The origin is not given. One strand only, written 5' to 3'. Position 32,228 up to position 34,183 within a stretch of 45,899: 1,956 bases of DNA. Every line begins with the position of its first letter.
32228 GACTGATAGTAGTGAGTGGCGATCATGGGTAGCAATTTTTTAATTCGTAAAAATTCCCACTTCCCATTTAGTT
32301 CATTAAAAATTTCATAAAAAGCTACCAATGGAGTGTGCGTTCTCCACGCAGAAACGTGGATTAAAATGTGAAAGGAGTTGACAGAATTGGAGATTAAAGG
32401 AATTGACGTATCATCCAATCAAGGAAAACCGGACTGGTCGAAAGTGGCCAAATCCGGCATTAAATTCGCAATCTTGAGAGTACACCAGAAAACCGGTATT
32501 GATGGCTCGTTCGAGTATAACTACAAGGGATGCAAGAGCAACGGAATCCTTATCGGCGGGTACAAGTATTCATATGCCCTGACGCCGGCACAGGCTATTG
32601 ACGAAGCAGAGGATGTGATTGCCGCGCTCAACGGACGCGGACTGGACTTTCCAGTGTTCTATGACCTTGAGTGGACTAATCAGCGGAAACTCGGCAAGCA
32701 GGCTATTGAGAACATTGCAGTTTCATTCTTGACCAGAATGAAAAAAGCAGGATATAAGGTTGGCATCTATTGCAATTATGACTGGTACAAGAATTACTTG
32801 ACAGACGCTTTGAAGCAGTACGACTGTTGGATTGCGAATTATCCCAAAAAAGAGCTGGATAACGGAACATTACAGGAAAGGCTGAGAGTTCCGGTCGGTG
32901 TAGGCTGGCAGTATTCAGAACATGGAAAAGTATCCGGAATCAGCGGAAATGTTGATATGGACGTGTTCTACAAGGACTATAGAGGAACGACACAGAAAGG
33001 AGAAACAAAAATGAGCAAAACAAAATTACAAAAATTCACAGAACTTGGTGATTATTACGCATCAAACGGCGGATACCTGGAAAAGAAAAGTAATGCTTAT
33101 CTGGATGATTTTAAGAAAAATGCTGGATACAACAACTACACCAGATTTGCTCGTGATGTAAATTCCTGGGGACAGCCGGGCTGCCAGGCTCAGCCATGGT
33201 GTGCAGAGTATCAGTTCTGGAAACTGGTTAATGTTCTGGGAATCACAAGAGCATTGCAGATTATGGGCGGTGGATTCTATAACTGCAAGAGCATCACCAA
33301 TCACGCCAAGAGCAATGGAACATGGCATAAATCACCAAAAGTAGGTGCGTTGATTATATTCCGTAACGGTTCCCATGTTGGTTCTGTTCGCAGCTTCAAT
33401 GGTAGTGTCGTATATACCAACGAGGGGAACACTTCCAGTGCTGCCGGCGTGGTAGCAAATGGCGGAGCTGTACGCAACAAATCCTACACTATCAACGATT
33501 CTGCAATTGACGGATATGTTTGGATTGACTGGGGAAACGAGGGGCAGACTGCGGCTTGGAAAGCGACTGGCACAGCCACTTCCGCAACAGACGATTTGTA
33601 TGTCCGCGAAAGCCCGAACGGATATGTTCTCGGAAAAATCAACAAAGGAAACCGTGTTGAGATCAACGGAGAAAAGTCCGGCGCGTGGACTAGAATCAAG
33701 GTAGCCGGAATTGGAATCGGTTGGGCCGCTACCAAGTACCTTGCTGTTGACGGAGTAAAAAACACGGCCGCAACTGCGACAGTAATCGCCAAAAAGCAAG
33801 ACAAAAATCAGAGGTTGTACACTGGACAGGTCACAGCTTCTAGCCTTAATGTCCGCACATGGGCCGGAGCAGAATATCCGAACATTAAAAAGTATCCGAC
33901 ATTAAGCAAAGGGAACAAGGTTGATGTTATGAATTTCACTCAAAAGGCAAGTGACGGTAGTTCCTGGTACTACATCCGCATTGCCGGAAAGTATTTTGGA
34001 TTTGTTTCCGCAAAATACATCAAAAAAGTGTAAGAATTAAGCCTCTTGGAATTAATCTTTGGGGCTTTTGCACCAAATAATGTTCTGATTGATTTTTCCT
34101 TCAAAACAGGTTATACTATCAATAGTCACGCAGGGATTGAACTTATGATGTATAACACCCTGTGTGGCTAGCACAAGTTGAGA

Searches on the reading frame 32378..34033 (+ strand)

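Call 33: search_protein_families(library=pfam, proteins=[window:32378-34033:+], max_evalue=0.001)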
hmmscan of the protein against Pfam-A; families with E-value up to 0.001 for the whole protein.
window:32378-34033:+ (551 aa): 3 families
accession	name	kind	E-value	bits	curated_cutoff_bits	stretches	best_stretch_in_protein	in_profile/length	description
PF01183.26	Glyco_hydro_25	-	4.7e-30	105.7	27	1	9-188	1-180/180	Glycosyl hydrolases family 25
PF08239.17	SH3_3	-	6.5e-12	45.9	27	1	406-455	2-53/54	Bacterial SH3 domain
PF05257.22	CHAP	-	2.6e-06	28.3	26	1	271-351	5-81/81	CHAP domain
